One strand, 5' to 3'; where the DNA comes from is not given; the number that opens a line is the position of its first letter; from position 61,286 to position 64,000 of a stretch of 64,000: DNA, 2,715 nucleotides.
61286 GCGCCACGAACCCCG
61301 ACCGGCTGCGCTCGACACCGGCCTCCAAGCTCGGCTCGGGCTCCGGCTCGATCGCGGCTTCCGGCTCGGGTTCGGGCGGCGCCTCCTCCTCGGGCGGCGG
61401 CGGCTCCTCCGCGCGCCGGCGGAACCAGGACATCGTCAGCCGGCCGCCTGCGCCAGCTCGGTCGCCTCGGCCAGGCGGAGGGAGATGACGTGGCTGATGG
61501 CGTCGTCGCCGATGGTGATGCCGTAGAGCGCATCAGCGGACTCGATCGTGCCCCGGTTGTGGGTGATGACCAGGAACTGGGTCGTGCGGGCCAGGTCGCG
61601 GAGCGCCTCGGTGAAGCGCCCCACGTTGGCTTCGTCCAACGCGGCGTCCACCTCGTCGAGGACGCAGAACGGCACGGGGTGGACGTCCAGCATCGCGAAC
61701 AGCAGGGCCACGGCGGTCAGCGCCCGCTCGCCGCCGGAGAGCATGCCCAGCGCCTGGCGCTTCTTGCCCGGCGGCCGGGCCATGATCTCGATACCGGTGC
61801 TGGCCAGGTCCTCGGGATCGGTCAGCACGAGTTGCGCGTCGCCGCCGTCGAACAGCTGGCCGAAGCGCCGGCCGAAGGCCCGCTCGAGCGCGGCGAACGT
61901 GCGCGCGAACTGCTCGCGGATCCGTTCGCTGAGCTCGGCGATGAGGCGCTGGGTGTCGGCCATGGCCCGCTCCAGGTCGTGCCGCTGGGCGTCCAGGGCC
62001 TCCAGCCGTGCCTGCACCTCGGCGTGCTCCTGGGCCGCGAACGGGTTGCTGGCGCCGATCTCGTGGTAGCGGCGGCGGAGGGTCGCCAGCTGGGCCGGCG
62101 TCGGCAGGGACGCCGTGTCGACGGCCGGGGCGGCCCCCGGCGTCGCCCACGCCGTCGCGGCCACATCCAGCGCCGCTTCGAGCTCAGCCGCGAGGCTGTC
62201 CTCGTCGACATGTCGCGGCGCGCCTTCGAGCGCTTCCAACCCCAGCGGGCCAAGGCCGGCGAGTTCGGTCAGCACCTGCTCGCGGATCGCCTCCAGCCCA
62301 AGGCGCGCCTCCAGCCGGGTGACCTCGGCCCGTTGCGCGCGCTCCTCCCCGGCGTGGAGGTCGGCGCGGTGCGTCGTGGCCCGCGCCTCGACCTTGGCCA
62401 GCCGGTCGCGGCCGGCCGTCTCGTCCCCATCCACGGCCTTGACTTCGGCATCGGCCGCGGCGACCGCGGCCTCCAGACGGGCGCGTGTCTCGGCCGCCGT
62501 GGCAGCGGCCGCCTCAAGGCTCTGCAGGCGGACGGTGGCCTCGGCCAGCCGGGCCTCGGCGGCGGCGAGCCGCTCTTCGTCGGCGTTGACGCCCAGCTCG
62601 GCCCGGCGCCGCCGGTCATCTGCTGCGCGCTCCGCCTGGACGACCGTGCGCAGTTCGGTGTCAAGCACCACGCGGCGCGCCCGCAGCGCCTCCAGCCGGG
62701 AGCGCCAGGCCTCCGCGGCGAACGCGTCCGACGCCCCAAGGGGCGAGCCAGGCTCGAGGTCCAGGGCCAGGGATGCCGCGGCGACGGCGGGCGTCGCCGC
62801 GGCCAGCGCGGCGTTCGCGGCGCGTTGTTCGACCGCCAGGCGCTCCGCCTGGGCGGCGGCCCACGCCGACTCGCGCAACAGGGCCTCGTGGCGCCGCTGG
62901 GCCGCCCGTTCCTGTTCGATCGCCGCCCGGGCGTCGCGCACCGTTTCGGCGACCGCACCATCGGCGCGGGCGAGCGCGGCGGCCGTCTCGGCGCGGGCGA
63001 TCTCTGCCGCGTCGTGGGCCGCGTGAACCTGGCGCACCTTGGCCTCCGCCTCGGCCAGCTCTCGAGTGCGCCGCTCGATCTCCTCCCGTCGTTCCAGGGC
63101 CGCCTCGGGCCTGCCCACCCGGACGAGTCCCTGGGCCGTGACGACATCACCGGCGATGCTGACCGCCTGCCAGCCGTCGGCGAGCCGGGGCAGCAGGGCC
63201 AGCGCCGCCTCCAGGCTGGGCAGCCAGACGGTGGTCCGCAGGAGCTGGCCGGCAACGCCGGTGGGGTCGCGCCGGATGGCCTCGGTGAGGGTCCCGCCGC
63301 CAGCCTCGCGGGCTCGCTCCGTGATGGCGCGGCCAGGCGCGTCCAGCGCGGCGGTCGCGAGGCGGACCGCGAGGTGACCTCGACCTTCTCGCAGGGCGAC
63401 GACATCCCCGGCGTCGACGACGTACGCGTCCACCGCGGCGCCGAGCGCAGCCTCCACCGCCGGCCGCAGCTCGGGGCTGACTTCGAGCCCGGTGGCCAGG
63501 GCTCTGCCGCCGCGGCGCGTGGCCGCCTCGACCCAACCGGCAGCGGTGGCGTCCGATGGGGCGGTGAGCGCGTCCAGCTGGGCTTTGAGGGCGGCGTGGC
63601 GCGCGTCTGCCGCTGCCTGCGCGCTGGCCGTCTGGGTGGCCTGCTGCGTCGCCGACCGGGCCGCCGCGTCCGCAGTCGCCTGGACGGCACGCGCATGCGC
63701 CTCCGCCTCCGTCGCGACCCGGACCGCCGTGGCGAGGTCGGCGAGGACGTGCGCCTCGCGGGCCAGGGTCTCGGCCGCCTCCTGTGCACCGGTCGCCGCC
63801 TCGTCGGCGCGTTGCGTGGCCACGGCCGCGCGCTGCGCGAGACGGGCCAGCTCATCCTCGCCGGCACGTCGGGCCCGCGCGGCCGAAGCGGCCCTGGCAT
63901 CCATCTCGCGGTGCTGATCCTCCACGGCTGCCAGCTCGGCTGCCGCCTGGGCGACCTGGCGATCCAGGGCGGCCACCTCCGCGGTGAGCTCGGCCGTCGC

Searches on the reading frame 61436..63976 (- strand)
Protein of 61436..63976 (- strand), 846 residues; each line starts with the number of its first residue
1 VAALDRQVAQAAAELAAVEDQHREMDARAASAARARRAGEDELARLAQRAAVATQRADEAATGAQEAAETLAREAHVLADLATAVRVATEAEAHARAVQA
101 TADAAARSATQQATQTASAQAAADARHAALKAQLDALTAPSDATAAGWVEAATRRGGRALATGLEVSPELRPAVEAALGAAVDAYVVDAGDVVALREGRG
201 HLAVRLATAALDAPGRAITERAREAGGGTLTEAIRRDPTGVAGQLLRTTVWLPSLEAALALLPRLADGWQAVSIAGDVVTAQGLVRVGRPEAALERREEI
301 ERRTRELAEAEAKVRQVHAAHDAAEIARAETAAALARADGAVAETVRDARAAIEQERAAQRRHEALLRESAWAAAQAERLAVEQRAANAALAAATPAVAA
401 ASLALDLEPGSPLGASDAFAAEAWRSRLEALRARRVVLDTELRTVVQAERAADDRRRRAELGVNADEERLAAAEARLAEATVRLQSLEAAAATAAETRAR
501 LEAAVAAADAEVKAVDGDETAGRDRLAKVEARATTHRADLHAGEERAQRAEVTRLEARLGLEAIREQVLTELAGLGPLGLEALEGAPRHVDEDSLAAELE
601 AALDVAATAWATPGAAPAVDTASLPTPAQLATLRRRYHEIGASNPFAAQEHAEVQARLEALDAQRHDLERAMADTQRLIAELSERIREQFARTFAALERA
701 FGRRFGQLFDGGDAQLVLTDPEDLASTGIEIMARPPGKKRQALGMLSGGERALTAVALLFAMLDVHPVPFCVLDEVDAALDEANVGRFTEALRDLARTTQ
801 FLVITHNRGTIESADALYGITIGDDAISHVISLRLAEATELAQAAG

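Call 64: search_protein_families(library=pfam, proteins=[window:61436-63976:-], max_evalue=0.00001)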
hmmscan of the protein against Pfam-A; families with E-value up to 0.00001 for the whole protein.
window:61436-63976:- (846 aa): 2 families
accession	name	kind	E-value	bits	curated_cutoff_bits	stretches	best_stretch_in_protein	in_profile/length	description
PF02463.25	SMC_N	-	3.1e-27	95.9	40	1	473-827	135-218/220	RecF/RecN/SMC N terminal domain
PF06470.18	SMC_hinge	-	6.7e-06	26.9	22.5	1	160-261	8-115/116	SMC proteins Flexible Hinge Domain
